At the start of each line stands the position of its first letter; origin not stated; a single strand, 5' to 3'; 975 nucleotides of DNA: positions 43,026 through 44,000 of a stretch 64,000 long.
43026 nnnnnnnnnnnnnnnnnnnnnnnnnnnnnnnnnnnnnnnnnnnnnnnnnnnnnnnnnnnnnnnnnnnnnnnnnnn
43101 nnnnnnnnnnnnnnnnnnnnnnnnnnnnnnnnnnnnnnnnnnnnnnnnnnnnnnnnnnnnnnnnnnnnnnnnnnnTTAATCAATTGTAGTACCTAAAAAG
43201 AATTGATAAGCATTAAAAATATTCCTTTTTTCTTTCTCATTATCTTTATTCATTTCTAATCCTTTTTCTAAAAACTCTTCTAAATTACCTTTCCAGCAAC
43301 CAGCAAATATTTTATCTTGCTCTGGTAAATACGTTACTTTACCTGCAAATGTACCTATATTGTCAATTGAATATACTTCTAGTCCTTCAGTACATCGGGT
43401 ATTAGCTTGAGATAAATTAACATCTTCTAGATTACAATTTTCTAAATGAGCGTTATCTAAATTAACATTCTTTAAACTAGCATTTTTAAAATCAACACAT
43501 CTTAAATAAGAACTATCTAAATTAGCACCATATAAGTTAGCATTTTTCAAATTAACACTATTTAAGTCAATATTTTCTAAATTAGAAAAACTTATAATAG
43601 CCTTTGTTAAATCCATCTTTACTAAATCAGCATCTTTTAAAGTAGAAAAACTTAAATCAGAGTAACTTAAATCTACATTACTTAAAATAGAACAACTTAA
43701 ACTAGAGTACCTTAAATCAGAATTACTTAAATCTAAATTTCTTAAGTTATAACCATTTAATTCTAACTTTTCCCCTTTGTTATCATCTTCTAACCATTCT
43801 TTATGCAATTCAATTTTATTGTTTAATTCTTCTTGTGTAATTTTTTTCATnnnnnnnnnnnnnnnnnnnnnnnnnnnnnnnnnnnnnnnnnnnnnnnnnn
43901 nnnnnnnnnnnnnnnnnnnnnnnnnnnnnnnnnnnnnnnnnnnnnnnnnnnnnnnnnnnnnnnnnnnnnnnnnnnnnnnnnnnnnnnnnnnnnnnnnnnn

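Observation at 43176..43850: Pentapeptide-repeat protein (likely DNA-mimic beta-helix) among early genes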

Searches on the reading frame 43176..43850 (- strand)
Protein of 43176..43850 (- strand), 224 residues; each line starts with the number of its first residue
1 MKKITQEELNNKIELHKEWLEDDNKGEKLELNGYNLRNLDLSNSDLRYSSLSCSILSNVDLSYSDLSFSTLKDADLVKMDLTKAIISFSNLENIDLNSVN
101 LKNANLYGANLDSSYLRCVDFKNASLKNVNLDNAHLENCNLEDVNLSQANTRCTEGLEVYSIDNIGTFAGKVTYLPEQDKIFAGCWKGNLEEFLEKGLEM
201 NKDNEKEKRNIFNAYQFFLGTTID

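Call 3: search_protein_families(library=pfam, proteins=[window:43176-43850:-], max_evalue=1)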
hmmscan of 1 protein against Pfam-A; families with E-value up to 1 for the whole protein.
window:43176-43850:- (224 aa): 4 families
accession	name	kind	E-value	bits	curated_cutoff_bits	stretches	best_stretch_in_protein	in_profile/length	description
PF00805.28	Pentapeptide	-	5.8e-22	77.3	20.2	4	95-132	2-39/40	Pentapeptide repeats (8 copies)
PF13599.13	Pentapeptide_4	-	2.8e-12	47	38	2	97-153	9-65/78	Pentapeptide repeat region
PF13576.12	Pentapeptide_3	-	0.0004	21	27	1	103-144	3-47/48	Pentapeptide repeats (9 copies)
PF25296.1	Decapeptide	-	0.075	13.4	45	0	37-104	8-70/74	Decapeptide repeat region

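Call 4: search_protein_families(library=phrogs, proteins=[window:43176-43850:-], max_evalue=0.01)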
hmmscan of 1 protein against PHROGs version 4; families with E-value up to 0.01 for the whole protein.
window:43176-43850:- (224 aa): 11 families
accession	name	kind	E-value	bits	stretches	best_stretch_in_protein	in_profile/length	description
phrog_923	-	unknown function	6.9e-34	117.7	1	4-220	767-983/990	-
phrog_7713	-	unknown function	6.3e-19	68.6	4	1-86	1-84/103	-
phrog_15350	-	unknown function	7.1e-17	62.4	1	29-149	154-275/494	-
phrog_31265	-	unknown function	2e-13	51.9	1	35-136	50-151/264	-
phrog_12514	-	unknown function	3.6e-09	37.4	2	94-150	134-190/287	-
phrog_30240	-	unknown function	8.8e-08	32.4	1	35-151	154-260/438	-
phrog_20532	-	unknown function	0.00013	23.3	1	150-205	16-73/100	-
phrog_7653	-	unknown function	0.00034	20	1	90-153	207-270/782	-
phrog_7964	-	unknown function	0.0004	20.4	1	152-207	197-252/269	-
phrog_30747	-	unknown function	0.00048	20.2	1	39-198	9-166/431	-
phrog_24530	-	unknown function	0.0033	17.4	0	24-94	65-135/365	-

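Call 7: find_homologous_proteins(query=window:43176-43850:-)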
Query window:43176-43850:- (224 aa): 99 proteins with E <= 0.001 among 375 candidates.
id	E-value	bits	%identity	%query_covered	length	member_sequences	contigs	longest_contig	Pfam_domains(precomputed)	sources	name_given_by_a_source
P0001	3.2e-137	473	98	100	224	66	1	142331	PF13599.14,PF00805.29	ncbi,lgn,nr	ncbi:hypothetical protein BESEP4_00007 [Staphylococcus phage vB_SepM_BE04]|nr:hypothetical protein B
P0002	1.0e-126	439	94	100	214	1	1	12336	PF13599.14,PF00805.29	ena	-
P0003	1.6e-105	369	87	94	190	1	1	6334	PF13599.14,PF00805.29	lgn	-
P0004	1.2e-94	334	70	97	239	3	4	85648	PF13576.13,PF13599.14,PF00805.29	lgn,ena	-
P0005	1.1e-57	213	54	100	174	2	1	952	PF13599.14,PF00805.29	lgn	-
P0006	5.3e-57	211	54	97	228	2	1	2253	PF13599.14,PF00805.29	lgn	-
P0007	3.0e-54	202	53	97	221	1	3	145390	PF13599.14,PF00805.29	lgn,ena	-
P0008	1.4e-53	200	52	97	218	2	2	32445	PF13599.14,PF00805.29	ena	-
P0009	1.4e-53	200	50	97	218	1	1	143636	PF13599.14,PF00805.29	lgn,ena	-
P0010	1.0e-52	197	51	100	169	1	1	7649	PF00805.29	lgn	-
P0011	1.0e-51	193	50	97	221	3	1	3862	PF13599.14,PF00805.29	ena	-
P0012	2.9e-50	189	50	97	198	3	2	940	PF13599.14,PF00805.29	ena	-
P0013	3.6e-49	185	47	97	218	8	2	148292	PF13599.14,PF00805.29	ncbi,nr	ncbi:hypothetical protein Alsa3_CDS0161 [Staphylococcus phage Alsa_3]|nr:hypothetical protein Alsa3_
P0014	2.1e-48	183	50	97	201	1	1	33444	PF13599.14,PF00805.29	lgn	-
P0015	1.5e-47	180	47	97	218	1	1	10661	PF13599.14,PF00805.29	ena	-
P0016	1.5e-47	180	46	97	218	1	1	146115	PF13599.14,PF00805.29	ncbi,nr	ncbi:hypothetical protein Alsa1_CDS0134 [Staphylococcus phage Alsa_1]|nr:hypothetical protein Alsa1_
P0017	1.3e-46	177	50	97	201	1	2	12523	PF13599.14,PF00805.29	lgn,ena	-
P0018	2.1e-46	176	48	97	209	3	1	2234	PF13599.14,PF00805.29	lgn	-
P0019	2.4e-46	176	46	97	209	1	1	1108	PF13599.14,PF00805.29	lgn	-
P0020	2.9e-46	176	46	97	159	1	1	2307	PF00805.29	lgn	-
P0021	2.3e-45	173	46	97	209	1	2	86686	PF13576.13,PF13599.14,PF00805.29,PF25296.2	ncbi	ncbi:hypothetical protein [Staphylococcus phage PT94]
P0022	3.5e-44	169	49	97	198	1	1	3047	PF13599.14,PF00805.29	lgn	-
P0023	1.0e-43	167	47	97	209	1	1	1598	PF13576.13,PF13599.14,PF00805.29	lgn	-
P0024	6.5e-40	155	46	97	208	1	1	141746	PF13576.13,PF13599.14,PF00805.29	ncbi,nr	ncbi:putative pentapeptide repeat protein [Staphylococcus phage vB_SauM_VL10]|nr:putative pentapepti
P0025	1.7e-37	147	45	97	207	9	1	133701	PF13599.14,PF00805.29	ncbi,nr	ncbi:pentapeptide repeat family protein [Staphylococcus phage vB_SauM-V1SA22]|nr:pentapeptide repeat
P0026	2.4e-37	147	41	97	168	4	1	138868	PF00805.29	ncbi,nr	ncbi:pentapeptide repeat-containing protein [Staphylococcus phage vB_SauM-HM01]|nr:pentapeptide repe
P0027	5.3e-32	129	43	90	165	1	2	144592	PF13599.14,PF00805.29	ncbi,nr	ncbi:hypothetical protein LSA2308_00026 [Staphylococcus phage LSA2308]|nr:hypothetical protein LSA23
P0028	6.8e-30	122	45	68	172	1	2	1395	PF13576.13,PF13599.14,PF00805.29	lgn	-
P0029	2.9e-28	117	58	45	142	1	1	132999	PF00805.29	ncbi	-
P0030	2.6e-23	101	43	63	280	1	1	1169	PF19062.6,PF13576.13,PF13599.14,PF00805.29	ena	-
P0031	1.3e-22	98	43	63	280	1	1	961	PF19062.6,PF13576.13,PF13599.14,PF00805.29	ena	-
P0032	1.3e-16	79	34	86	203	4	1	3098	PF13576.13,PF13599.14,PF00805.29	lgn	-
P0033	1.4e-16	79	31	96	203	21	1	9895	PF13576.13,PF13599.14,PF00805.29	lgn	-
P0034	2.4e-15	75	31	96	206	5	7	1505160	PF13576.13,PF13599.14,PF00805.29,PF25296.2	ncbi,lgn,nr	ncbi:pentapeptide repeat-containing protein [Listeria monocytogenes]|nr:pentapeptide repeat-containi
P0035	5.2e-15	74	34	64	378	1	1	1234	PF13576.13,PF13599.14,PF00805.29,PF07885.23,PF25296.2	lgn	-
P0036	7.6e-15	73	38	64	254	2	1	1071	PF19062.6,PF13576.13,PF13599.14,PF00805.29,PF25296.2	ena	-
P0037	1.2e-14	72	31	67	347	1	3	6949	PF19062.6,PF13576.13,PF13599.14,PF00805.29,PF25296.2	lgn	-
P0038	1.3e-14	72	33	78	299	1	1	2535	PF19062.6,PF13576.13,PF13599.14,PF00805.29,PF25296.2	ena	-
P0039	1.6e-14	72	35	87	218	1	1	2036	PF13576.13,PF13599.14,PF00805.29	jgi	jgi:hypothetical protein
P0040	4.5e-14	71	30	65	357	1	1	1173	PF13576.13,PF13599.14,PF00805.29,PF07885.23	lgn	-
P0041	5.4e-14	70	37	64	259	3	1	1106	PF19062.6,PF13599.14,PF00805.29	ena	-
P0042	2.0e-13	68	46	58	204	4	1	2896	PF13576.13,PF13599.14,PF00805.29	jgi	jgi:hypothetical protein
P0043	2.9e-13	68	43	67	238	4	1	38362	PF19062.6,PF13599.14,PF00805.29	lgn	-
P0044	3.3e-13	68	38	67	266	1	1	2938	PF19062.6,PF13576.13,PF13599.14,PF00805.29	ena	-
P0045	6.0e-13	67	37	63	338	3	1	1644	PF13576.13,PF13599.14,PF00805.29,PF07885.23,PF25296.2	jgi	jgi:Ion channel/Pentapeptide repeats (8 copies)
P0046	9.1e-13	66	40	64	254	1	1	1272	PF19062.6,PF13576.13,PF13599.14,PF00805.29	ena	-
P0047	1.5e-12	66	38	67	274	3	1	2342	PF19062.6,PF13576.13,PF13599.14,PF00805.29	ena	-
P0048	2.1e-12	65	34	67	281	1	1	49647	PF19062.6,PF13576.13,PF13599.14,PF00805.29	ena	-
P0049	2.2e-12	65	39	67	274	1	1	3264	PF19062.6,PF13576.13,PF13599.14,PF00805.29,PF25296.2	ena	-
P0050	1.5e-11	62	41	53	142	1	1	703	PF13599.14,PF00805.29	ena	-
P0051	1.5e-11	62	34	54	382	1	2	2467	PF13576.13,PF13599.14,PF00805.29,PF25296.2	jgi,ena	-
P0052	2.6e-11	62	33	75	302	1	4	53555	PF19062.6,PF13576.13,PF13599.14,PF00805.29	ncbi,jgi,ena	jgi:uncharacterized protein YjbI with pentapeptide repeats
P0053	3.1e-11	61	35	67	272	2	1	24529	PF19062.6,PF13576.13,PF13599.14,PF00805.29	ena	-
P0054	3.4e-11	61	28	95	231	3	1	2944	PF13576.13,PF13599.14,PF00805.29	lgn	-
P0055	2.0e-10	59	38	51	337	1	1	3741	PF13576.13,PF13599.14,PF12724.13,PF00805.29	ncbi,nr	ncbi:MAG: hypothetical protein DHS20C20_30150 [Ardenticatenaceae bacterium]|nr:MAG: hypothetical pro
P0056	2.4e-10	58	37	54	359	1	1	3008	PF13576.13,PF13599.14,PF12724.13,PF00805.29,PF25296.2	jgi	jgi:menaquinone-dependent protoporphyrinogen oxidase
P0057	2.9e-10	58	40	57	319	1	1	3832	PF19062.6,PF13576.13,PF13599.14,PF00805.29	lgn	-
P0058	3.2e-10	58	57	34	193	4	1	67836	PF19062.6,PF13599.14,PF00805.29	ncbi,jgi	jgi:hypothetical protein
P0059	4.9e-10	57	32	56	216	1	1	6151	PF13576.13,PF13599.14,PF00805.29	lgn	-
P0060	1.2e-9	56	34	56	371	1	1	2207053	PF13576.13,PF02214.29,PF11834.14,PF13599.14,PF00805.29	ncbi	ncbi:hypothetical protein MRX96_017653 [Rhipicephalus microplus]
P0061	2.0e-9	55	40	50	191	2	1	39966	PF13599.14,PF00805.29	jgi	-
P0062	2.7e-9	55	38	51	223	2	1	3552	PF13576.13,PF13599.14,PF00805.29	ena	-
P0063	2.9e-9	55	41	50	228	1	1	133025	PF19062.6,PF13599.14,PF00805.29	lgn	-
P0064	4.2e-9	54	34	54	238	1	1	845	PF19062.6,PF13576.13,PF13599.14,PF00805.29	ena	-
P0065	4.4e-9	54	35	56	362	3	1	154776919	PF13576.13,PF02214.29,PF11834.14,PF13599.14,PF00805.29,PF24478.2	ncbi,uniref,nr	ncbi:BTB/POZ domain-containing protein KCTD9 isoform X2 [Rhipicephalus sanguineus]|uniref:BTB/POZ do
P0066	5.0e-9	54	31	54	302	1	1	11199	PF19062.6,PF13576.13,PF13599.14,PF00805.29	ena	-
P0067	7.3e-9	54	33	56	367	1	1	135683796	PF13576.13,PF02214.29,PF11834.14,PF13599.14,PF00805.29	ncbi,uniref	ncbi:BTB/POZ domain-containing protein KCTD9-like isoform X2 [Dermacentor variabilis]|uniref:BTB/POZ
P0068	8.0e-9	53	38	42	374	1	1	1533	PF13576.13,PF13599.14,PF00805.29,PF25296.2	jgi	-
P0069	1.1e-8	53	38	65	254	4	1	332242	PF19062.6,PF13576.13,PF13599.14,PF00805.29,PF25296.2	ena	-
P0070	1.3e-8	53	41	58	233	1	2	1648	PF19062.6,PF13599.14,PF00805.29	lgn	-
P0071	1.7e-8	52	36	53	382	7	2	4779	PF13576.13,PF13599.14,PF00805.29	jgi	-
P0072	3.0e-8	52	37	59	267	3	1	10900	PF19062.6,PF13576.13,PF13599.14,PF00805.29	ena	-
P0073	5.7e-8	51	36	59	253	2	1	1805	PF13576.13,PF13599.14,PF00805.29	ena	-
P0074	1.2e-7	50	37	65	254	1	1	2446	PF19062.6,PF13576.13,PF13599.14,PF00805.29,PF25296.2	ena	-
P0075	1.3e-7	49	40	60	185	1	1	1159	PF13576.13,PF13599.14,PF00805.29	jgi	-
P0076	4.0e-7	48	30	74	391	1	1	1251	PF01582.26,PF13576.13,PF13599.14,PF00805.29,PF13676.12,PF08937.17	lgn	-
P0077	4.5e-7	48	30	65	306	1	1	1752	PF19062.6,PF13576.13,PF13599.14,PF00805.29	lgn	-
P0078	4.8e-7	48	39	38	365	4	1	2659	PF13599.14,PF00805.29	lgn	-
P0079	5.6e-7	47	35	56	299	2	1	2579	PF13576.13,PF13599.14,PF00805.29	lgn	-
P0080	1.6e-6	46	35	51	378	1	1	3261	PF01582.26,PF13576.13,PF13599.14,PF00805.29,PF13676.12,PF08937.17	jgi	-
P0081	2.2e-6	45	37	56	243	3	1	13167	PF19062.6,PF13576.13,PF13599.14,PF00805.29,PF25296.2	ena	-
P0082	3.6e-6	45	35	51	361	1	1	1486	PF13576.13,PF13599.14,PF00805.29,PF25296.2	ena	-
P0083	8.9e-6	43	34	61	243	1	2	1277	PF19062.6,PF13599.14,PF00805.29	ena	-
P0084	4.6e-5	41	40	43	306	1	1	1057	PF13599.14,PF00805.29,PF07885.23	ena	-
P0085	4.7e-5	41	39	46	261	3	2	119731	PF13576.13,PF13414.13,PF00515.35,PF13599.14,PF00805.29,PF07719.24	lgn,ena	-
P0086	5.8e-5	41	33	63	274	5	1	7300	PF13599.14,PF00805.29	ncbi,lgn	ncbi:MAG: pentapeptide repeat-containing protein [Waterburya sp.]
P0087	5.9e-5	41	38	42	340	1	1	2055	PF13576.13,PF13599.14,PF00805.29,PF23894.3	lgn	-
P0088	6.2e-5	41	32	44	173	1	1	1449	PF13599.14,PF00805.29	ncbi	-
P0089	8.0e-5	40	33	66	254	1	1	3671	PF13576.13,PF13599.14,PF00805.29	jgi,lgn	-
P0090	1.7e-4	39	32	51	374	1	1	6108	PF13576.13,PF13599.14,PF00805.29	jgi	jgi:uncharacterized protein YjbI with pentapeptide repeats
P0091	2.0e-4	39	44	40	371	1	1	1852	PF19062.6,PF13576.13,PF13599.14,PF00805.29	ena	-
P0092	2.6e-4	39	28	52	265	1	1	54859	PF13576.13,PF13599.14,PF00805.29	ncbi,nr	ncbi:pentapeptide repeat-containing protein, partial [Synechococcus moorigangaii CMS01]|nr:pentapept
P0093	2.7e-4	39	38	44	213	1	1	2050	PF13576.13,PF13599.14,PF00805.29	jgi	jgi:hypothetical protein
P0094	3.8e-4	38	34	48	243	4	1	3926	PF13576.13,PF13599.14,PF00805.29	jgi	-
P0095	4.3e-4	38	35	39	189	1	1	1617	PF19062.6,PF00805.29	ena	-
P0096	5.1e-4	38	39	54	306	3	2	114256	PF13576.13,PF13599.14,PF00805.29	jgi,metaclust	metaclust:status=active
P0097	7.2e-4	37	31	54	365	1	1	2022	PF13576.13,PF13599.14,PF00805.29,PF08378.18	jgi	jgi:uncharacterized protein YjbI with pentapeptide repeats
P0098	7.5e-4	37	26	62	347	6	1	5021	PF13576.13,PF13599.14,PF00805.29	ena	-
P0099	9.9e-4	37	40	37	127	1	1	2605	PF13576.13,PF00805.29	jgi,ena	jgi:hypothetical protein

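Call 9: search_solved_structures(query=window:43176-43850:-, max_evalue=0.01, show_alignments=2)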
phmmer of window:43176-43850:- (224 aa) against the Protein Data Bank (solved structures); distinct sequences matched with E-value up to 0.01: 24.
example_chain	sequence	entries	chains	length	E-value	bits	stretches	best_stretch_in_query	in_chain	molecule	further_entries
4yfo_A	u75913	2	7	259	1.3e-20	77.1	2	38-144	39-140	beta1_ex1 | 6beta1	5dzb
2j8k_A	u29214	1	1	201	1.9e-20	76.6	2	29-151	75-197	NP275-NP276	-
5dqa_A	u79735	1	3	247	6.7e-18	68.3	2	56-147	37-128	t3284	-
5dns_A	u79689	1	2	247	3.1e-17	66.1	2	56-149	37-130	t1428 beta1 loop design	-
5dn0_A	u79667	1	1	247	9.3e-17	64.5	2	63-152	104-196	beta1 t1555 loop variant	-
5di5_A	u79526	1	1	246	2e-16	63.4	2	56-146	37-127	beta1 t801 loop variant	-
4yei_A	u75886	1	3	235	3.1e-16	62.8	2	71-151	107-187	beta1mut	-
4yc5_A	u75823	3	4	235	3.6e-16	62.6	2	71-151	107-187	beta1 | beta1 protein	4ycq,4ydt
3du1_X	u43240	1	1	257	2.9e-15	59.6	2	34-148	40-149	All3740 protein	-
5dra_A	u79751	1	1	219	3.9e-15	59.2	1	35-150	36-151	3beta1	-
6omx_A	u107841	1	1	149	4.6e-10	42.6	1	21-105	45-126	Alr5209 protein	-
2o6w_A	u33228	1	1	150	1.2e-09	41.3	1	12-145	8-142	Repeat Five Residue (Rfr) protein or pentapeptide repeat protein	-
2j8i_A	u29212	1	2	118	2.3e-06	30.6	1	65-144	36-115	NP275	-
6zt4_A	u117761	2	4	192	8.7e-06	28.7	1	37-145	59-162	Pentapeptide repeat protein MfpA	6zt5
3n90_A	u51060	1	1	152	9.2e-06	28.6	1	65-142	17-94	Thylakoid lumenal 15 kDa protein 1, chloroplastic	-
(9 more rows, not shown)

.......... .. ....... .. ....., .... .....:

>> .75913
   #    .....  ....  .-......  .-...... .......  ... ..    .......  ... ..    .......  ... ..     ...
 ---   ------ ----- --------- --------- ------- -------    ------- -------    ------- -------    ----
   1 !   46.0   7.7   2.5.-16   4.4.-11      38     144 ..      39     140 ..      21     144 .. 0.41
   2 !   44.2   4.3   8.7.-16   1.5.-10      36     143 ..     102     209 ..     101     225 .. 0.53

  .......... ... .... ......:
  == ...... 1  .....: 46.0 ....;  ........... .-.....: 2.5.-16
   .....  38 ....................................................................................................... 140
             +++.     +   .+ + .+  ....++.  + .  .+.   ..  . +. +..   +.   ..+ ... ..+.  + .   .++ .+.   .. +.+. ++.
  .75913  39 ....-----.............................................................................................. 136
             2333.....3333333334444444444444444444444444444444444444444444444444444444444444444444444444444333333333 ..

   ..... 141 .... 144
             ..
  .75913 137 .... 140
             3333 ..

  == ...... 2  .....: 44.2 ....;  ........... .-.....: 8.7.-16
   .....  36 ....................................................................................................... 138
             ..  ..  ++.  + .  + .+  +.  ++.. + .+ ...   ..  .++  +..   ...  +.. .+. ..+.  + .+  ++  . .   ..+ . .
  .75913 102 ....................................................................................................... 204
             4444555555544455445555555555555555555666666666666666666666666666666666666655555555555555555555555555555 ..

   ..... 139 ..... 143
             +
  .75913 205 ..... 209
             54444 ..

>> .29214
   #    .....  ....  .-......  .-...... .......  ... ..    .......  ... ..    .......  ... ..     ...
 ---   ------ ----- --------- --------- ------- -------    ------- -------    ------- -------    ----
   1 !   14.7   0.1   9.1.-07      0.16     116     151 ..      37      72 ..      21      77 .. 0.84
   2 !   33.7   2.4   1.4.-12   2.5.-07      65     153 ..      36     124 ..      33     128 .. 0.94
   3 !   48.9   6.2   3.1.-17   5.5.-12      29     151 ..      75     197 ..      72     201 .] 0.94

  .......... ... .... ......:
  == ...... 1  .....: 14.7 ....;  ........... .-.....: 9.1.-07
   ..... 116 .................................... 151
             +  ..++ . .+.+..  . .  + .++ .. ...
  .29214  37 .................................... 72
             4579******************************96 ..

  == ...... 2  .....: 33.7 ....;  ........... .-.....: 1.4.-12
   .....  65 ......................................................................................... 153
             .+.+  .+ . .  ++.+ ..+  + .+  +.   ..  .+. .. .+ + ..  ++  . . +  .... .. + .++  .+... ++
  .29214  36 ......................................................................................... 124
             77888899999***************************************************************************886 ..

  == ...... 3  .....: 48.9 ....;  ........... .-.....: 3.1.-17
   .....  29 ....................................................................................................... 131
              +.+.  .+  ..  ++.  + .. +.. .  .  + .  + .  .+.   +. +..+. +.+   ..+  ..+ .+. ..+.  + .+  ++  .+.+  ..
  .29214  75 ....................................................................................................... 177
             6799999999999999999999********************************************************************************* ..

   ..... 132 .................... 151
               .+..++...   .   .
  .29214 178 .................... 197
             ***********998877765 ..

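Call 21: predict_structure(alignment_id=A1)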
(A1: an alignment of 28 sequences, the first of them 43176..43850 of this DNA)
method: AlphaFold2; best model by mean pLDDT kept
length: 224 residues; sequences in the alignment: 28
mean_pLDDT: 92.7   pTM: 0.75
mean pLDDT of the five models: 92.7, 92.6, 91.6, 89.5, 89.0
residues with pLDDT >= 90: 175; 70-90: 46; 50-70: 2; < 50: 1
segments of 3 or more residues with pLDDT < 50: none
pLDDT, mean of each block of 10 residues (from residue 1): 96 98 96 97 97 96 97 94 97 95 97 96 94 93 87 84 79 87 87 94 93 94 68
secondary structure, 60 per line:
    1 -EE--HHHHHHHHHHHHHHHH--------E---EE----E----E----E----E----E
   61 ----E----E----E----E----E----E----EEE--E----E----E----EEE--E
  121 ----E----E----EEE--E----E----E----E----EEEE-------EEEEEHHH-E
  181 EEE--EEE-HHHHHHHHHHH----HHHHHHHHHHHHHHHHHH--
elements in order: H6-21 E95-97 E115-117 E135-137 E160-163 E171-175 E180-183 E186-188 H190-200 H205-222
